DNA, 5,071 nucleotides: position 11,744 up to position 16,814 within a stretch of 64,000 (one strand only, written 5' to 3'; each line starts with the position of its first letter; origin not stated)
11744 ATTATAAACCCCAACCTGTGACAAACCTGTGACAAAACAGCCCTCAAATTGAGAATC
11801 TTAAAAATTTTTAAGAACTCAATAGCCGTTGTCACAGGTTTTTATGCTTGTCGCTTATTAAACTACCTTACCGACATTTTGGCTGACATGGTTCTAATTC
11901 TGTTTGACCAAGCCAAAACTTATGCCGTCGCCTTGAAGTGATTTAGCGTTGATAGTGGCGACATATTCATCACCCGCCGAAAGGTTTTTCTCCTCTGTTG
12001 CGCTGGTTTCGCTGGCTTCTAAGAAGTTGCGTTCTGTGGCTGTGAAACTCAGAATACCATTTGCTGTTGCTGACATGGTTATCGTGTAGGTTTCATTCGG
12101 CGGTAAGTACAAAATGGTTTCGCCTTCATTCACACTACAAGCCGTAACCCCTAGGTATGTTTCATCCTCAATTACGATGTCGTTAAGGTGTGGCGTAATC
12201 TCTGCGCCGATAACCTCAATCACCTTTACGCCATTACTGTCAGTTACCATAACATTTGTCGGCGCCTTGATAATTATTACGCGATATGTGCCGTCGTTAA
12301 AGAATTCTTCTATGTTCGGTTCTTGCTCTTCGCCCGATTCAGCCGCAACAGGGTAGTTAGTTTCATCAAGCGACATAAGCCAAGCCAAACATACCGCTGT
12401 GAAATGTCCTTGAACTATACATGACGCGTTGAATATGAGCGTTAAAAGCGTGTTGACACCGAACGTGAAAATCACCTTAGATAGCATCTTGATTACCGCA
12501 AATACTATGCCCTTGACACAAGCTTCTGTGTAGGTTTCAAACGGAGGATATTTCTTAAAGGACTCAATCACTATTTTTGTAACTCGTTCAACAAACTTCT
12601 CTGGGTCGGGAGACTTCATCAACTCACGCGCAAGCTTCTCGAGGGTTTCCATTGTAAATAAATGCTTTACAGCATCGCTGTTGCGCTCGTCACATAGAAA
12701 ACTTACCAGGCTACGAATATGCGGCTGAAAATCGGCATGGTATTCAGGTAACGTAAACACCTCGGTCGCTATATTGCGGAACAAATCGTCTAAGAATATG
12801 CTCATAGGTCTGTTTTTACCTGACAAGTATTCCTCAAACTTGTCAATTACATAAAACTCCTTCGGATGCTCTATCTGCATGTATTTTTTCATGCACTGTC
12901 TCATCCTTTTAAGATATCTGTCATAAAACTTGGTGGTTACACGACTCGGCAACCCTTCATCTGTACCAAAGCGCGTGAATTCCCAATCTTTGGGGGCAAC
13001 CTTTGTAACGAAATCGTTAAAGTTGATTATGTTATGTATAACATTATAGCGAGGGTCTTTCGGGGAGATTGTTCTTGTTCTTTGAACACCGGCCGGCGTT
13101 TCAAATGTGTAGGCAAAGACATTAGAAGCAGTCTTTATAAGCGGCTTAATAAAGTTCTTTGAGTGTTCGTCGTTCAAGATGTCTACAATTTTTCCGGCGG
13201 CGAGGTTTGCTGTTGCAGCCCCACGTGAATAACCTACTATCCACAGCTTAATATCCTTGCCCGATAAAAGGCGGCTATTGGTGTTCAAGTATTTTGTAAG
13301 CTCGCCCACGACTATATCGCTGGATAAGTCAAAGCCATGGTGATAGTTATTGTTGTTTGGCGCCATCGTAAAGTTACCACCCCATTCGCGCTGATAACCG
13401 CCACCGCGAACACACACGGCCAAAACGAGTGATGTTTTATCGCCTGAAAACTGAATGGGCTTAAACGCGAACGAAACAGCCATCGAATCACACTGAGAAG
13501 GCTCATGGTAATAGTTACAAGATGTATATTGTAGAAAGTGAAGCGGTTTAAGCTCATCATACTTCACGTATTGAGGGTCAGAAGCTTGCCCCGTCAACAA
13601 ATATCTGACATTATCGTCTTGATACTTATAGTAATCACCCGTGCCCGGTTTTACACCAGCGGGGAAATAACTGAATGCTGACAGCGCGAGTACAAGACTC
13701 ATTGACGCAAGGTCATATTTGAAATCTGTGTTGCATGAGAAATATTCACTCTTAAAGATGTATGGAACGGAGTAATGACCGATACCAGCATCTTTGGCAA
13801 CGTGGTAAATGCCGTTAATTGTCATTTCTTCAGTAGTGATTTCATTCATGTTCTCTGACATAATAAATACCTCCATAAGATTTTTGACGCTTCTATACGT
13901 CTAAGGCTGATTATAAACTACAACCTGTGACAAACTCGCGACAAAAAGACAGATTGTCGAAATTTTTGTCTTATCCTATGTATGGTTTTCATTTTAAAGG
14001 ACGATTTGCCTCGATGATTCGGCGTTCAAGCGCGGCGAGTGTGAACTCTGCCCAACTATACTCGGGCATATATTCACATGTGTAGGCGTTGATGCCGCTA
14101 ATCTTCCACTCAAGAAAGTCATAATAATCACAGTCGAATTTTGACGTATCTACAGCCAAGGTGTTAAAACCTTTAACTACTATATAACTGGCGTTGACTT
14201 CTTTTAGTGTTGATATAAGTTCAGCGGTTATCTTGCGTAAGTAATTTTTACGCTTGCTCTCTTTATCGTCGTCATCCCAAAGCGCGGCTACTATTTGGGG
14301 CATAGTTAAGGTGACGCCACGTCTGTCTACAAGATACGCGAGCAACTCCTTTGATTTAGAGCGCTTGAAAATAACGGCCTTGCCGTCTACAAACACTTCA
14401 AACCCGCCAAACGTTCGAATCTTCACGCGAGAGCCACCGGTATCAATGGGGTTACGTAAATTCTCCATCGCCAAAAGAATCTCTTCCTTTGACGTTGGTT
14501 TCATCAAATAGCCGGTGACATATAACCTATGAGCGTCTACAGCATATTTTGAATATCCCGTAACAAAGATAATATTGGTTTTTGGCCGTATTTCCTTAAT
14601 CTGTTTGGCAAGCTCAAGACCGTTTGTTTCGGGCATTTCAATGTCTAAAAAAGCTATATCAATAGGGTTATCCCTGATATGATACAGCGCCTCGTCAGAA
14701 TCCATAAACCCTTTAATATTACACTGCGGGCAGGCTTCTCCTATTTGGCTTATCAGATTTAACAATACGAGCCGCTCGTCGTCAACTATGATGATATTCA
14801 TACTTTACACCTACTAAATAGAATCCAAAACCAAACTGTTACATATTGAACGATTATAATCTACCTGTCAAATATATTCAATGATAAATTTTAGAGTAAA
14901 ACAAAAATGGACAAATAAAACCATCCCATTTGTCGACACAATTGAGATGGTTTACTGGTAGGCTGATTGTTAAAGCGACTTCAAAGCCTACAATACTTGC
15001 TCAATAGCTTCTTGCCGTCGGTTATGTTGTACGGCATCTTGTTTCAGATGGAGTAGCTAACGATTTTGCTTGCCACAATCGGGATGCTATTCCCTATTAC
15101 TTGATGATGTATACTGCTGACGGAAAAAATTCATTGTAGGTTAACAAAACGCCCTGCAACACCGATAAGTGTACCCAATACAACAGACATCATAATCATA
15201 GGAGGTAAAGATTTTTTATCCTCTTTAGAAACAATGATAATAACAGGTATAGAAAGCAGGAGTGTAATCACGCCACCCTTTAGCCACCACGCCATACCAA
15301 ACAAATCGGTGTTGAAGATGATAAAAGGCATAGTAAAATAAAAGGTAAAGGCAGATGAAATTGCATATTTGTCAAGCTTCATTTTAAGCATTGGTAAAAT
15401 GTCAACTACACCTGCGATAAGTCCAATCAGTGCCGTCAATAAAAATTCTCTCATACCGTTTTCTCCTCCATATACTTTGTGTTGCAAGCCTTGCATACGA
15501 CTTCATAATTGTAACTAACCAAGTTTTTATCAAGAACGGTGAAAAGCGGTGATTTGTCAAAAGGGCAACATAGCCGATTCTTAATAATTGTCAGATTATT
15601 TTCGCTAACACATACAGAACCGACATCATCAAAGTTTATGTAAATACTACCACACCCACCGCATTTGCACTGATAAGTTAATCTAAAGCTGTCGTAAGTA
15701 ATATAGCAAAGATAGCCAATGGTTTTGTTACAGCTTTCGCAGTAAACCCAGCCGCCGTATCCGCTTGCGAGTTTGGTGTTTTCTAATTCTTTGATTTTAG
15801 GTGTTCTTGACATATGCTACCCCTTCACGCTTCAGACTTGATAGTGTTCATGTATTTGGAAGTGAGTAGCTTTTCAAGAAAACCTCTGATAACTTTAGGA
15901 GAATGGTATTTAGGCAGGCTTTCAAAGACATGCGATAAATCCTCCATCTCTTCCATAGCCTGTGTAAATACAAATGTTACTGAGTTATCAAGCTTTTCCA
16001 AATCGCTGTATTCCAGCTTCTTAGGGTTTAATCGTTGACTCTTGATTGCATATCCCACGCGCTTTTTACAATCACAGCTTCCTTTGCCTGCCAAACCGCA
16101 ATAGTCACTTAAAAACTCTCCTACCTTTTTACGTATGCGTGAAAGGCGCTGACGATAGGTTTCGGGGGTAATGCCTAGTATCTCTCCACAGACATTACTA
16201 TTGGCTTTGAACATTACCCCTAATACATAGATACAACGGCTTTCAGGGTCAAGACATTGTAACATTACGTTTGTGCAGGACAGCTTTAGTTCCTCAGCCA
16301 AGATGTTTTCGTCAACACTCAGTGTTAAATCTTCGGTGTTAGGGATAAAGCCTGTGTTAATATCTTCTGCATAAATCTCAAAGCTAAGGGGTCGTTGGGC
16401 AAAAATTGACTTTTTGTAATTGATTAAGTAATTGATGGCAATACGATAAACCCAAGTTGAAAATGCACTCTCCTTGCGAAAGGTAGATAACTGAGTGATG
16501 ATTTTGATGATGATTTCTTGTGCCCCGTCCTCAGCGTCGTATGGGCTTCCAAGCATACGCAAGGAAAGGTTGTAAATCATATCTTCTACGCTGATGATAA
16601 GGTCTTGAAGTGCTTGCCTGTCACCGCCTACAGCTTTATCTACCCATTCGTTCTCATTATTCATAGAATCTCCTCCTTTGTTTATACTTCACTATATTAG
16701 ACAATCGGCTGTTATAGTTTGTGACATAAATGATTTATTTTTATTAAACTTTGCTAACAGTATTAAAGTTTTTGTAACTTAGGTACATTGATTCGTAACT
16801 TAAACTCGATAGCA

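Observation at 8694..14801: Putative new mini-regulon: orphan REC-wHTH regulator, unanchored lipase-like enzyme and S-layer adhesin sharing one promoter architecture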

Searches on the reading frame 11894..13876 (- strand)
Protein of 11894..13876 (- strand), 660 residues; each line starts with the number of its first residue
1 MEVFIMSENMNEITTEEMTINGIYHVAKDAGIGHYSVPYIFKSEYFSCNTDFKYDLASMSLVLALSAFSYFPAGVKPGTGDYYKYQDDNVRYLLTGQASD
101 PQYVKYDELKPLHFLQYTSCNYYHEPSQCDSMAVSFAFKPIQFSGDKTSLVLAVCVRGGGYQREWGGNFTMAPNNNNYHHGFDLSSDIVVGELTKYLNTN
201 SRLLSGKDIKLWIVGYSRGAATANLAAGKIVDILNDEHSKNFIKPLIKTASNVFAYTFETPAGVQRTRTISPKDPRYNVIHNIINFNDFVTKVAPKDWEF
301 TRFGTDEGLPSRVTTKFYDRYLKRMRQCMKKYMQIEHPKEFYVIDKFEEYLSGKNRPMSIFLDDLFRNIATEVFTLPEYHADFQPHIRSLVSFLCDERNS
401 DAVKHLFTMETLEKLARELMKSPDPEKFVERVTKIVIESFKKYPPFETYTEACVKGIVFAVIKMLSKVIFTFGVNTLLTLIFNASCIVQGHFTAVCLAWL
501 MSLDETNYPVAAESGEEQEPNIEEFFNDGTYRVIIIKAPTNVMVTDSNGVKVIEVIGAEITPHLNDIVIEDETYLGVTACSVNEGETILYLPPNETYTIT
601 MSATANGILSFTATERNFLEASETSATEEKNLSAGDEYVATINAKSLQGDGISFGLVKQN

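Call 3: search_protein_families(library=pfam, proteins=[window:11894-13876:-], max_evalue=0.01)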
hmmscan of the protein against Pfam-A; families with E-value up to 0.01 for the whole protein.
window:11894-13876:- (660 aa): 1 family
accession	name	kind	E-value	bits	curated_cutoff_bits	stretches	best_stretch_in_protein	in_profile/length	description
PF01764.32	Lipase_3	-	4.7e-06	27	22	1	185-296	41-138/140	Lipase (class 3)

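Call 6: search_protein_families(library=ncbifam, proteins=[window:11894-13876:-], max_evalue=0.01)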
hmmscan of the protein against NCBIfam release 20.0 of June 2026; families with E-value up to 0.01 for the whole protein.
window:11894-13876:- (660 aa): 0 families

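Call 65: find_homologous_proteins(query=window:11897-13861:-, max_evalue=1e-20)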
Query window:11897-13861:- (655 aa): 154 proteins with E <= 1e-20 among 8000 candidates; the best 120 are listed.
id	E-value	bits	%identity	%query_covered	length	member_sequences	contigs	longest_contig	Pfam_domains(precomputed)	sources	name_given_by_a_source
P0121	0.0e+0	1508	100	100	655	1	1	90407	PF01764.32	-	-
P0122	1.7e-84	302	34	89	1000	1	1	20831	PF01764.32,PF18998.7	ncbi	-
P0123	3.3e-53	199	31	95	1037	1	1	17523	PF01764.32,PF00092.35,PF18998.7,PF13519.13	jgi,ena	-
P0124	1.4e-51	194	30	96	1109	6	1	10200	PF19127.7,PF01764.32,PF00092.35,PF18998.7,PF13519.13,PF01473.27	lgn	-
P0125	5.0e-51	192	30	90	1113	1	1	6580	PF00498.32,PF00092.35,PF18998.7,PF13519.13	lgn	-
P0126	3.0e-50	189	30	88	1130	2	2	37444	PF01764.32,PF00498.32,PF00092.35,PF18998.7,PF13519.13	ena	-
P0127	8.0e-50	188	30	89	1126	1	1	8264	PF01764.32,PF00498.32,PF00092.35,PF18998.7,PF13519.13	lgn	-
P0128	1.4e-49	187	31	88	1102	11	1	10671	PF19127.7,PF01764.32,PF00092.35,PF18998.7,PF13519.13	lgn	-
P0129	7.2e-49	185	30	77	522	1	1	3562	PF01764.32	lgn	-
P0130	1.5e-48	184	31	89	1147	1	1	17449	PF00498.32,PF00092.35,PF18998.7,PF13519.13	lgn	-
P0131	2.9e-48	183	30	90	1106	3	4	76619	PF00498.32,PF00092.35,PF18998.7,PF13519.13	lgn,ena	-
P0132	1.9e-47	180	29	89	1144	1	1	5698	PF00498.32,PF00092.35,PF18998.7,PF13519.13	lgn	-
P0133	2.3e-47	180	29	96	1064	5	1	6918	PF00092.35,PF18998.7,PF13519.13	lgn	-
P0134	3.1e-47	179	31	78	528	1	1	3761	PF01764.32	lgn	-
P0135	8.5e-47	178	29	90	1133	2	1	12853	PF09479.17,PF00498.32,PF00092.35,PF18998.7,PF13519.13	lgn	-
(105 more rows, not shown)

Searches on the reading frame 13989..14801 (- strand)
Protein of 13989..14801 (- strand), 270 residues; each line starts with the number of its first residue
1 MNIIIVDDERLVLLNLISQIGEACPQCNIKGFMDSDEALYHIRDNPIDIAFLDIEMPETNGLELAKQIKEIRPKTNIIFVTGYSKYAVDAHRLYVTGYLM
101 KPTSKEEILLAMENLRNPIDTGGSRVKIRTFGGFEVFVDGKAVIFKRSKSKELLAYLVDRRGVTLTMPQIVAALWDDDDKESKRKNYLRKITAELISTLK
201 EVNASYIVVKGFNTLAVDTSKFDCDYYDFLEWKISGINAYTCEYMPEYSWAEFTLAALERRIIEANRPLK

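Call 3: search_protein_families(library=pfam, proteins=[window:13989-14801:-], max_evalue=0.01)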
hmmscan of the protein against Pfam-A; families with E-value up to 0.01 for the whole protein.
window:13989-14801:- (270 aa): 2 families
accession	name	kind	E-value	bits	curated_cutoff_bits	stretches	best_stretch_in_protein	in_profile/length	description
PF00072.30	Response_reg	-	5.6e-21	75.2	30.2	1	3-111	1-109/111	Response regulator receiver domain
PF00486.34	Trans_reg_C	-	0.0013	19.2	26.2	1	148-183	8-43/77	Transcriptional regulatory protein, C terminal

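Call 6: search_protein_families(library=ncbifam, proteins=[window:13989-14801:-], max_evalue=0.01)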
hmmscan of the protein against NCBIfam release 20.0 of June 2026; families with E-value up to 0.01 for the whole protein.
window:13989-14801:- (270 aa): 83 families (the best 25 are shown)
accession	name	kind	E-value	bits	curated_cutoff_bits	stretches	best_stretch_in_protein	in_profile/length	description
NF010684.1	PRK14084.1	equivalog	3.1e-17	63.2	375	1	1-117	1-117/254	response regulator transcription factor LytR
NF008677.0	PRK11697.1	equivalog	3.8e-16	59.2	246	1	1-118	2-118/238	two-component system response regulator BtsR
NF046022.1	RespRegCpdRBruc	equivalog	1.7e-11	44.2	180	1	27-92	26-91/120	cell cycle two-component system response regulator CpdR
NF051850.1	RespRegRprY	equivalog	1.9e-11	43.9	370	1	27-184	29-195/234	response regulator transcription factor RprY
NF053512.1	nitric_RR_NosR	exception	3.1e-11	42.9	400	1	3-114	1-113/422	response regulator c-di-GMP phosphodiesterase, NosR family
NF008469.0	PRK11361.1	equivalog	5.4e-11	41.8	714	1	2-112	6-116/461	acetoacetate metabolism transcriptional regulator AtoC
NF052313.1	T9SS_RR_PorX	equivalog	1.9e-10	40.1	300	1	2-113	2-113/513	T9SS response regulator signal transducer PorX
TIGR01818.1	ntrC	equivalog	2.2e-10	40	558.6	1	3-109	1-107/463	nitrogen regulation protein NR(I)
NF011896.0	PRK15369.1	equivalog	5.2e-10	39.3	242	1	2-112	5-117/211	two component system response regulator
NF052445.1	RespRegMctR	equivalog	6.6e-10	38.7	300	1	2-115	3-118/205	two-component system response regulator MctR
NF007403.0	PRK09935.1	equivalog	1.1e-09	38.2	271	1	4-113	7-118/210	fimbria biosynthesis transcriptional regulator FimZ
NF033791.1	ActR_PrrA_rreg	equivalog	1.3e-09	38.2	250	1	3-113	4-114/173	ActR/PrrA/RegA family redox response regulator transcription factor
NF007018.1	PRK09483.1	equivalog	1.3e-09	38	280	1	2-114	3-117/217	UvrY/SirA/GacA family response regulator transcription factor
NF041367.1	CheY_Halo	equivalog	3.5e-09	37.1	200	1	3-114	1-112/114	chemotaxis protein CheY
NF049963.1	RespRegFlgRCampy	domain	3.7e-09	35.9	750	1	1-113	1-110/429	fla regulon two-component system response regulator FlgR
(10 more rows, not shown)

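Call 15: find_homologous_proteins(query=window:13989-14801:-, max_evalue=1e-10)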
Query window:13989-14801:- (270 aa): 5029 proteins with E <= 1e-10 among 6547 candidates; the best 120 are listed.
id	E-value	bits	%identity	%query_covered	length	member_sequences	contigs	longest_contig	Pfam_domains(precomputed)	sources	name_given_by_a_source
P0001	1.5e-176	603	100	100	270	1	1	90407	PF00072.31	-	-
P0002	2.0e-109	383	42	91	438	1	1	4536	PF00486.35,PF00072.31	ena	-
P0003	4.7e-101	355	59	98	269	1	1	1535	PF00072.31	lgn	-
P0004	1.7e-95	337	56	99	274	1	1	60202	PF00072.31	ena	-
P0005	2.3e-90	320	54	97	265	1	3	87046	PF00072.31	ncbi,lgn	-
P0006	6.1e-89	316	45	79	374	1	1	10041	PF00072.31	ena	-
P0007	5.2e-88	313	41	81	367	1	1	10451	PF00486.35,PF00072.31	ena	-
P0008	3.5e-78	280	50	96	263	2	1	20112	PF00072.31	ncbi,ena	-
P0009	5.3e-78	280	49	98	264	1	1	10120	PF00072.31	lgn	-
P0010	2.5e-77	278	48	98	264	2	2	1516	PF00072.31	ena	-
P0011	2.8e-77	278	52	97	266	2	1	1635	PF00072.31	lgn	-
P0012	7.8e-77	276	49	97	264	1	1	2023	PF00072.31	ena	-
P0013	1.1e-76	275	50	97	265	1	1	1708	PF00486.35,PF00072.31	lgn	-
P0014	3.3e-76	274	48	96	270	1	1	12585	PF00072.31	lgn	-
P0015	4.4e-76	274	48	97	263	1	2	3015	PF00072.31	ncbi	-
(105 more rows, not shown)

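Call 16: find_encoding_contigs(protein=P0004, flank=8000, max_places=3)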
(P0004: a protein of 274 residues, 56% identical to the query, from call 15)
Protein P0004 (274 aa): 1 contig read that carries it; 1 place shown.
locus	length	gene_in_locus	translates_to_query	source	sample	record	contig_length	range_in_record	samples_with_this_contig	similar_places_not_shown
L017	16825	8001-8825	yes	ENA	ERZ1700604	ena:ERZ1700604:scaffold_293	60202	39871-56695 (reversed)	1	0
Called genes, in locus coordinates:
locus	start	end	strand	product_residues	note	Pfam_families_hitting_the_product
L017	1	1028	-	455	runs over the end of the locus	PF00291:PALP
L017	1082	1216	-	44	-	-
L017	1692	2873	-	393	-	PF13450:NAD_binding_8, PF01593:Amino_oxidase (weak), PF03275:GLF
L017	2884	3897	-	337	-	PF00535:Glycos_transf_2, PF10111:Glyco_tranf_2_2 (weak), PF13641:Glyco_tranf_2_3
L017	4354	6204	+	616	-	PF13522:GATase_6, PF13537:GATase_7, PF00733:Asn_synthase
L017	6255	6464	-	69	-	PF13443:HTH_26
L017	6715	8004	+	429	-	PF06580:His_kinase, PF02518:HATPase_c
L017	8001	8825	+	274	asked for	PF00072:Response_reg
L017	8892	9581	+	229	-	PF01177:Asp_Glu_race, PF02548:Pantoate_transf (weak)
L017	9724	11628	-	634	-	PF00004:AAA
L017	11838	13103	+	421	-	-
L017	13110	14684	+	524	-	PF02493:MORN (faint)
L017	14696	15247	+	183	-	PF14065:Pvc16_N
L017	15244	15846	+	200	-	-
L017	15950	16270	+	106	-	PF14107:DUF4280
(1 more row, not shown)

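Call 17: find_encoding_contigs(protein=P0005, flank=8000, max_places=3)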
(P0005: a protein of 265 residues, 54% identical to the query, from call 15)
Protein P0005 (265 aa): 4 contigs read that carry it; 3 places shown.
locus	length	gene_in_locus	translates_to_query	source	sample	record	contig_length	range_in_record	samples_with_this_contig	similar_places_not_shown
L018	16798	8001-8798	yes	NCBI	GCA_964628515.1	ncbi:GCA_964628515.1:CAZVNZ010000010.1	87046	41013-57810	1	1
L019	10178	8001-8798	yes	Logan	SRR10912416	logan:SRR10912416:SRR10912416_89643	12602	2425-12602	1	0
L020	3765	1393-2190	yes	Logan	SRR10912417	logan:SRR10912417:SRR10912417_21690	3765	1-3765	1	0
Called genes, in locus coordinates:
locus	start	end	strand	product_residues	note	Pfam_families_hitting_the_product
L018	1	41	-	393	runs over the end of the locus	PF01041:DegT_DnrJ_EryC1, PF00155:Aminotran_1_2, PF01053:Cys_Met_Meta_PP (weak)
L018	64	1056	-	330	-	PF01073:3Beta_HSD, PF01370:Epimerase, PF02719:Polysacc_synt_2, PF04321:RmlD_sub_bind (weak), PF05368:NmrA, PF07993:NAD_binding_4 (weak), PF13460:NAD_binding_10, PF16363:GDP_Man_Dehyd, +1 more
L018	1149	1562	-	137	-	PF08818:DUF1801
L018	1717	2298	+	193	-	PF00440:TetR_N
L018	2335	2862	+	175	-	PF03358:FMN_red (weak)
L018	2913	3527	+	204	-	-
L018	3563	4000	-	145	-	PF01061:ABC2_membrane, PF12698:ABC2_membrane_3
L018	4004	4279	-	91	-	-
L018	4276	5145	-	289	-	PF00005:ABC_tran, PF13304:AAA_21 (faint)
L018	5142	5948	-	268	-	PF00376:MerR, PF13411:MerR_1, PF09278:MerR-DNA-bind (faint), PF07739:TipAS (weak)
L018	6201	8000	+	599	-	PF06580:His_kinase, PF02518:HATPase_c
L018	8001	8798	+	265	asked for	PF00072:Response_reg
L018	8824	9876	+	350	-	PF00583:Acetyltransf_1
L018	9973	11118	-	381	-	PF01408:GFO_IDH_MocA, PF22725:GFO_IDH_MocA_C3, PF02894:GFO_IDH_MocA_C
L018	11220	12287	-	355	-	PF19553:DUF6076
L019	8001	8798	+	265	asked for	PF00072:Response_reg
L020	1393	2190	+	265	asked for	PF00072:Response_reg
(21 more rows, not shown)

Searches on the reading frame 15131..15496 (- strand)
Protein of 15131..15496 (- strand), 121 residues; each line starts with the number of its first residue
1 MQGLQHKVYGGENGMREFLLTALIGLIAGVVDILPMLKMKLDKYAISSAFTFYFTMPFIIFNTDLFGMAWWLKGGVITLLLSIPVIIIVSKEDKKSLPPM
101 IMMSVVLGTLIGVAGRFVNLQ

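Call 3: search_protein_families(library=pfam, proteins=[window:15131-15496:-], max_evalue=0.01)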
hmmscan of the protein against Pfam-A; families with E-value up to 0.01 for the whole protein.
window:15131-15496:- (121 aa): 1 family
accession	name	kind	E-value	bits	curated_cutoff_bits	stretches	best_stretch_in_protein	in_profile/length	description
PF01790.23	LGT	-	0.0054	16.5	24.9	1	46-119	66-133/240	Prolipoprotein diacylglyceryl transferase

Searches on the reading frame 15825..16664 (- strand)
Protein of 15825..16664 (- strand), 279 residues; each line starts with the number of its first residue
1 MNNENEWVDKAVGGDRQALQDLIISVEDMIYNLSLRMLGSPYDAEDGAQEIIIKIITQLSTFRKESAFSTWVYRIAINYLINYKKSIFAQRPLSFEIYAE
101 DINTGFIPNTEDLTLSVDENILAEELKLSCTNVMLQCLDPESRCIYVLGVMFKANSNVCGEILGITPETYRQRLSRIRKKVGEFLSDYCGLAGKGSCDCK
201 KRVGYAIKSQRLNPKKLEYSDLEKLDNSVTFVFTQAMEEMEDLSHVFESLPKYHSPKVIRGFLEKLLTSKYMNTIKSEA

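Call 3: search_protein_families(library=pfam, proteins=[window:15825-16664:-], max_evalue=0.01)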
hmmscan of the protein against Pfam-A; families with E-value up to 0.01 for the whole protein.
window:15825-16664:- (279 aa): 3 families
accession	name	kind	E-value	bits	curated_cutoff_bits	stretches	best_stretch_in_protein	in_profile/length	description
PF04542.20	Sigma70_r2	-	2.3e-13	50.2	24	1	25-85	4-66/71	Sigma-70 region 2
PF12645.13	HTH_16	-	1.2e-05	25.8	22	1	6-63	2-65/65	Helix-turn-helix domain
PF08281.18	Sigma70_r4_2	-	0.0031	17.5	25.7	0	134-180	7-53/54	Sigma-70, region 4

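Call 6: search_protein_families(library=ncbifam, proteins=[window:15825-16664:-], max_evalue=0.01)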
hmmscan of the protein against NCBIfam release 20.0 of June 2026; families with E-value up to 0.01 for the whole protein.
window:15825-16664:- (279 aa): 58 families (the best 25 are shown)
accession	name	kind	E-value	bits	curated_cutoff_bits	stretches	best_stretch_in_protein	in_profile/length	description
TIGR02937.1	sigma70-ECF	superfamily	7.5e-19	67.9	42.9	1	18-183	2-163/165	sigma-70 family RNA polymerase sigma factor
TIGR02948.1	SigW_bacill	equivalog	6.3e-18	65.5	243.1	1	11-180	12-179/187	RNA polymerase sigma factor SigW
NF008888.0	PRK11922.1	equivalog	5.4e-17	62.2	204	1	3-187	16-198/231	RNA polymerase sigma factor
NF007223.0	PRK09641.1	equivalog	9.8e-17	61.4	209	1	7-180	8-179/187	RNA polymerase sigma factor SigW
TIGR02939.1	RpoE_Sigma70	equivalog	1.3e-14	54.7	236.15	1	6-178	9-179/190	RNA polymerase sigma factor RpoE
NF007216.0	PRK09638.1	equivalog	3.2e-14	53.1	194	1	3-86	4-87/180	RNA polymerase sigma factor SigY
NF009171.0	PRK12518.1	equivalog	4.1e-14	52.8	208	1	4-186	14-185/191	RNA polymerase sigma factor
NF007225.0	PRK09643.1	equivalog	1.2e-13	51.2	190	1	5-187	15-184/204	RNA polymerase sigma factor SigM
NF004113.0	PRK05602.1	equivalog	1.4e-13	51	208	1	5-81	33-110/211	RNA polymerase sigma factor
TIGR02947.1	SigH_actino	hypoth_equivalog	2.1e-13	50.4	251.55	1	24-193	18-187/193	RNA polymerase sigma-70 factor, TIGR02947 family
NF006089.0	PRK08241.1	subfamily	4.4e-13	49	240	1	12-95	17-99/343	RNA polymerase subunit sigma-70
NF009166.1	PRK12513.1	equivalog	9.6e-13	48.3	206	1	13-186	18-187/193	RNA polymerase sigma factor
NF007222.0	PRK09640.1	equivalog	1.8e-12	47.2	194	1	17-86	26-95/188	RNA polymerase sigma factor SigX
NF007229.0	PRK09647.1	equivalog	5.1e-12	45.6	265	1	19-187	46-204/220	RNA polymerase sigma factor SigE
NF006930.0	PRK09415.1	subfamily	3.8e-11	43.2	198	1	40-103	39-102/179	RNA polymerase factor sigma C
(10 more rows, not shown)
